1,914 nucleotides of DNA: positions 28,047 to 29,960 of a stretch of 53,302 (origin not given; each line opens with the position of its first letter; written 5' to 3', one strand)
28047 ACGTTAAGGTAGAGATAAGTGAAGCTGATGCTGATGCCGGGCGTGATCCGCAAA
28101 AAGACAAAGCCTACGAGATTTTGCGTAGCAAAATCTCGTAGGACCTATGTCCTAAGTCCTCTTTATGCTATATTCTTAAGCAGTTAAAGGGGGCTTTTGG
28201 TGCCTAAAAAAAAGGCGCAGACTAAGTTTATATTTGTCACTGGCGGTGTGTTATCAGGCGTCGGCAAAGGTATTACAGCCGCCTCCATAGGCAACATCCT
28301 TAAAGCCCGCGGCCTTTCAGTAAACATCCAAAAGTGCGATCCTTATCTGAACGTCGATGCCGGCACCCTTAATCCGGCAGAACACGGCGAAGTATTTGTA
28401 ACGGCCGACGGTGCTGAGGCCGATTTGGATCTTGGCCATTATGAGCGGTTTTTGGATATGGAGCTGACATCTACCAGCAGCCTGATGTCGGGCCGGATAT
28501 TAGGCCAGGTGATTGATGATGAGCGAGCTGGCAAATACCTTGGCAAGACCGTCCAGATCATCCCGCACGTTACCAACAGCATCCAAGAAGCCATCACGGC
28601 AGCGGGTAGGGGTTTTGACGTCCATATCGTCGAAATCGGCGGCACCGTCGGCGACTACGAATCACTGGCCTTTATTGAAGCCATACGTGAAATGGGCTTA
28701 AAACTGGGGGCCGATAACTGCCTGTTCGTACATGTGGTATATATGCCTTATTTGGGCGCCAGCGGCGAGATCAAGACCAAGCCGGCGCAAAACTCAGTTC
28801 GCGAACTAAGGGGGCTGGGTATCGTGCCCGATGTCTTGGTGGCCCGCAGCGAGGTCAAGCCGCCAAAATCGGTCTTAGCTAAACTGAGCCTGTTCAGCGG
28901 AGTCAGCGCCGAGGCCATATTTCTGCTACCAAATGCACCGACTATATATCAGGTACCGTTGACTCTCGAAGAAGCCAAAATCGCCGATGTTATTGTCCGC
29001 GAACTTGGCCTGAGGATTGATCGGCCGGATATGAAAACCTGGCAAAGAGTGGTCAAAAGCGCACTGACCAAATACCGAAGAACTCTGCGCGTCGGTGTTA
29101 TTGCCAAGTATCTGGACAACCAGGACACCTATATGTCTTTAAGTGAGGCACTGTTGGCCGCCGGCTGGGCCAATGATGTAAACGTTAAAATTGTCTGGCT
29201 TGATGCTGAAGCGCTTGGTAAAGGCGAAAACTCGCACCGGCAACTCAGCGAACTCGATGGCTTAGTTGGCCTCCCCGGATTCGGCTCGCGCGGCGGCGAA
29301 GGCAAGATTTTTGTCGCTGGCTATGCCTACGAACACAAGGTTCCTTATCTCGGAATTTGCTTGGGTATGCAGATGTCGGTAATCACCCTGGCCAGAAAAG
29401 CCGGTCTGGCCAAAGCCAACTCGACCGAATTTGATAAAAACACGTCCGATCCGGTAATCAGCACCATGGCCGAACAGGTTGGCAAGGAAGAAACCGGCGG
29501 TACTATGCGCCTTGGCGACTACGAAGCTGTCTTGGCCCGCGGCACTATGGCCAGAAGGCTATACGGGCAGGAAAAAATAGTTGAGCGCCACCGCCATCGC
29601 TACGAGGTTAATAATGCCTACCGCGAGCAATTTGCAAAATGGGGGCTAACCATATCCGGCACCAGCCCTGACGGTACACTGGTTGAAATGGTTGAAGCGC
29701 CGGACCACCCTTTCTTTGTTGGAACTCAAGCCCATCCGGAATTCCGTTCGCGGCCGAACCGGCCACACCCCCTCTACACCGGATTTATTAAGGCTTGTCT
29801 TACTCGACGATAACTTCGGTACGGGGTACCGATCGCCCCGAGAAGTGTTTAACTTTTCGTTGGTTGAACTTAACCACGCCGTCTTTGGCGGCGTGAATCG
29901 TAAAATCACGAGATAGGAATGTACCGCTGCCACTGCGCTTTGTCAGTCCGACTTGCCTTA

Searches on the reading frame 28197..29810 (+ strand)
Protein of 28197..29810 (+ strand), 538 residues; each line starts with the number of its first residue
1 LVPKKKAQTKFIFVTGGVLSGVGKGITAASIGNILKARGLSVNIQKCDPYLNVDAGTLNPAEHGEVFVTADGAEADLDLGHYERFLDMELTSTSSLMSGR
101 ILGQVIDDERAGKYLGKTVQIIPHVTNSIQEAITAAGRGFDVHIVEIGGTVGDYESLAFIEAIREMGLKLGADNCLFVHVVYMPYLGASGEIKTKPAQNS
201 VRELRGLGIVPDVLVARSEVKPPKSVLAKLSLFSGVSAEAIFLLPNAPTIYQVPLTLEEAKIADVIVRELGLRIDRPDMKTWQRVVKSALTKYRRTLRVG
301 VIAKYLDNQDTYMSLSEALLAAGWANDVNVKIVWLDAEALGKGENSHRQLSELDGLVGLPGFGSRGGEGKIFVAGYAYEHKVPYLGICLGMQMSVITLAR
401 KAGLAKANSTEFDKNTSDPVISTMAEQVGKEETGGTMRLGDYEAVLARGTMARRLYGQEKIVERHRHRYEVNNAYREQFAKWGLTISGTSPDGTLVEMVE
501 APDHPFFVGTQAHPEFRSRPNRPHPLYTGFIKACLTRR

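Call 91: search_protein_families(library=pfam, proteins=[window:28197-29810:+], max_evalue=0.001)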
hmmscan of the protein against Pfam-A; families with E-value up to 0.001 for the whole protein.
window:28197-29810:+ (538 aa): 4 families
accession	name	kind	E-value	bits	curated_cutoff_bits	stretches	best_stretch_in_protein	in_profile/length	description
PF06418.20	CTP_synth_N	-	1.1e-110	369.6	26.1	1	10-272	1-265/265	CTP synthase N-terminus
PF00117.34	GATase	-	7.1e-34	117.6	22.8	1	310-532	4-189/190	Glutamine amidotransferase class-I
PF07722.19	Peptidase_C26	-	2.4e-07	31.2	20.5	1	376-515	100-219/219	Peptidase C26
PF01656.29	CbiA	-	3e-05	24.4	25.4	1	20-319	8-96/125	CobQ/CobB/MinD/ParA nucleotide binding domain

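Call 92: find_homologous_proteins(query=window:28197-29810:+, max_evalue=1e-50)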
Query window:28197-29810:+ (538 aa): 8000 proteins with E <= 1e-50 among 8000 candidates; the best 120 are listed.
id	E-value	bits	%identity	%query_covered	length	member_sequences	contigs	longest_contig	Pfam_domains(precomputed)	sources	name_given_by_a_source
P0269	0.0e+0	1151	94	100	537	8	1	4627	PF07722.20,PF01656.30,PF06418.21,PF00117.35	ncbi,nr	ncbi:CTP synthase [Candidatus Saccharibacteria bacterium]|nr:CTP synthase [Candidatus Saccharibacter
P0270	0.0e+0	1089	89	100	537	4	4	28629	PF07722.20,PF01656.30,PF06418.21,PF00117.35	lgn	-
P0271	0.0e+0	1077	88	100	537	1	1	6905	PF07722.20,PF01656.30,PF06418.21,PF00117.35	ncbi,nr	ncbi:CTP synthase [Candidatus Saccharibacteria bacterium]|nr:CTP synthase [Candidatus Saccharibacter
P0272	0.0e+0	1067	87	100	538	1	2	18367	PF07722.20,PF06418.21,PF00117.35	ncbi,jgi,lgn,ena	ncbi:MAG TPA: CTP synthase [Candidatus Saccharimonadales bacterium]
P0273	0.0e+0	1049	85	100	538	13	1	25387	PF07722.20,PF01656.30,PF06418.21,PF00117.35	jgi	jgi:CTP synthase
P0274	0.0e+0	1037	84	100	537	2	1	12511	PF06418.21,PF00117.35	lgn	-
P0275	0.0e+0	1035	84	100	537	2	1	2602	PF07722.20,PF06418.21,PF00117.35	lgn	-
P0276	0.0e+0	1024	83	100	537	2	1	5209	PF07722.20,PF06418.21,PF00117.35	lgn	-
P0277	0.0e+0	1014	84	99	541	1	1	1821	PF07722.20,PF01656.30,PF06418.21,PF00117.35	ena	-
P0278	0.0e+0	1014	83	100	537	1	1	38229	PF07722.20,PF01656.30,PF06418.21,PF00117.35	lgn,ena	-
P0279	3.6e-292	988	79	100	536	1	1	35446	PF07722.20,PF01656.30,PF06418.21,PF00117.35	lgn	-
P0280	1.7e-288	976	79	100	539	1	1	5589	PF07722.20,PF06418.21,PF00117.35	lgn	-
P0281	1.8e-288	976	80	100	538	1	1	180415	PF07722.20,PF01656.30,PF06418.21,PF00117.35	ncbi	-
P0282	4.7e-288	974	80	100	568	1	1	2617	PF07722.20,PF06418.21,PF00117.35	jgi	jgi:CTP synthase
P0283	1.2e-287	973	78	100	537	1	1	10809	PF07722.20,PF01656.30,PF06418.21,PF00117.35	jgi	jgi:CTP synthase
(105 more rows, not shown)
